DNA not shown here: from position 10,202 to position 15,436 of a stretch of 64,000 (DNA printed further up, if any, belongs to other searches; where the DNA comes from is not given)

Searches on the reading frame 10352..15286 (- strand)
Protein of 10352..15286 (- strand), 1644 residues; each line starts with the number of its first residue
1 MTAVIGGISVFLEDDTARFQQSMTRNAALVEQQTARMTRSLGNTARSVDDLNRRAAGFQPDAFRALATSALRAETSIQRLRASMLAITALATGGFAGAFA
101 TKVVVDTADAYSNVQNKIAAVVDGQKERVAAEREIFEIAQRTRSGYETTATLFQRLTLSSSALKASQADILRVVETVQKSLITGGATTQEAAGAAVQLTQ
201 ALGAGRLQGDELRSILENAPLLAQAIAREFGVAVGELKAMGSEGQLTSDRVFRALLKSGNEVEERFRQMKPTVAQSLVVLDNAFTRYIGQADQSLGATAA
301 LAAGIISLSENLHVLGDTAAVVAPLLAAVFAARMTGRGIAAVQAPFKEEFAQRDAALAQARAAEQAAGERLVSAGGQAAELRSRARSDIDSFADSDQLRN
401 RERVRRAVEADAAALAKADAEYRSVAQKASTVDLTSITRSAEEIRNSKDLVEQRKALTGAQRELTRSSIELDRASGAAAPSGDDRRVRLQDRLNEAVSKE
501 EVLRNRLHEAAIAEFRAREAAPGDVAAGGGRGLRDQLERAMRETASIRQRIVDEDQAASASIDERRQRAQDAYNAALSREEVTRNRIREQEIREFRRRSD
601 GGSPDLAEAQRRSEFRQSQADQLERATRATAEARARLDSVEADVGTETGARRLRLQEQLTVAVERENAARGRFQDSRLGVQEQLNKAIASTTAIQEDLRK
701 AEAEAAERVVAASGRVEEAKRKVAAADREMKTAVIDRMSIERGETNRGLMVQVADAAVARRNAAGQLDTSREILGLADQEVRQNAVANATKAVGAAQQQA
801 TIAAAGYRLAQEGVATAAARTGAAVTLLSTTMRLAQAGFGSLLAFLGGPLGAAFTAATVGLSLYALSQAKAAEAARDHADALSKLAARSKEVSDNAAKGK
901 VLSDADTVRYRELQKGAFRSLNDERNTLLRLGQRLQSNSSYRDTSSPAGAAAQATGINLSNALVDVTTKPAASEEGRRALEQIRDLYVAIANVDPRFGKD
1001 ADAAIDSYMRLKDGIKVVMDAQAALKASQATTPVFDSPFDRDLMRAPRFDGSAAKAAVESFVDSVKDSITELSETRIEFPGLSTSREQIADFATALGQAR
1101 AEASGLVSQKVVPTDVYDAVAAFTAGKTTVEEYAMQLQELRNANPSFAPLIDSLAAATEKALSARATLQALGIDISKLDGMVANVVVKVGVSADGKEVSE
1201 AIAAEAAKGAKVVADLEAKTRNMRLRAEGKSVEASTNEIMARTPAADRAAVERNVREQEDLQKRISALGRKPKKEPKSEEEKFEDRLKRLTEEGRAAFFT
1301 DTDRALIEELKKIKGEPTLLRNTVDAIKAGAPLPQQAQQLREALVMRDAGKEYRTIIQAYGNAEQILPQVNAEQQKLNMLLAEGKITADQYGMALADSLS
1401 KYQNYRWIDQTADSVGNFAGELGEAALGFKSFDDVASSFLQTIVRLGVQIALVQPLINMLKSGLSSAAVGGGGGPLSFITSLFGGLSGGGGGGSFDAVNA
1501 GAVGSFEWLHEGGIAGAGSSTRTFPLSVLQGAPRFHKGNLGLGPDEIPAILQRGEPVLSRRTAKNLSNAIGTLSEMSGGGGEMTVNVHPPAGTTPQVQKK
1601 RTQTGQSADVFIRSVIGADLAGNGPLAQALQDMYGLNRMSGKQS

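Call 5: search_protein_families(library=pfam, proteins=[window:10352-15286:-], max_evalue=0.01)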
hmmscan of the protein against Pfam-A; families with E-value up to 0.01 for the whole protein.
window:10352-15286:- (1644 aa): 1 family
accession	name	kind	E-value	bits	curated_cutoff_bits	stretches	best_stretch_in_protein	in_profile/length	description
PF20155.4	TMP_3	-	3e-56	190.6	41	1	104-293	3-192/192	Tape measure protein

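Call 6: search_protein_families(library=phrogs, proteins=[window:10352-15286:-], max_evalue=0.001)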
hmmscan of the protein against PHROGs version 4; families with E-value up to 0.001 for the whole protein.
window:10352-15286:- (1644 aa): 18 families
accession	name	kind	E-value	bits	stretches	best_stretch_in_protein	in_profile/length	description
phrog_339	-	tail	2.5e-85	288.6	2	2-473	3-409/1123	tail length tape measure protein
phrog_3519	-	tail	6.6e-80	271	1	36-477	22-428/959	tail length tape measure protein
phrog_3336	-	tail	6e-74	251.2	1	43-342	47-325/1051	tail length tape measure protein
phrog_2335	-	tail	4.1e-62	211.6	2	16-377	407-792/1536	tail length tape measure protein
phrog_17300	-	tail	1.1e-61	210.3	2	12-402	19-377/900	tail length tape measure protein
phrog_8010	-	tail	1.3e-59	203.2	1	27-339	202-515/1543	tail length tape measure protein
phrog_1107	-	tail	1.8e-58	199.4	2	4-429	127-531/1252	tail length tape measure protein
phrog_12706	-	tail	1.8e-47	163.2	1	30-343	147-458/1244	tail length tape measure protein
phrog_1068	-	tail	1.4e-45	157.3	1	20-288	36-296/706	tail length tape measure protein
phrog_32885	-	tail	9.2e-44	150.6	1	99-334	50-285/948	tail length tape measure protein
phrog_31452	-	tail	1.3e-43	150.3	1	75-374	31-320/814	tail length tape measure protein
phrog_16297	-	tail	1.1e-40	140.7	1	63-339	49-328/777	tail length tape measure protein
phrog_7740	-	tail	7.1e-39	134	1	32-587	24-560/2151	tail length tape measure protein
phrog_27190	-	tail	1.5e-36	126.9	1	30-345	38-351/1015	tail length tape measure protein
phrog_1506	-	tail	3.2e-35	122.5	1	17-420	24-357/1269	tail length tape measure protein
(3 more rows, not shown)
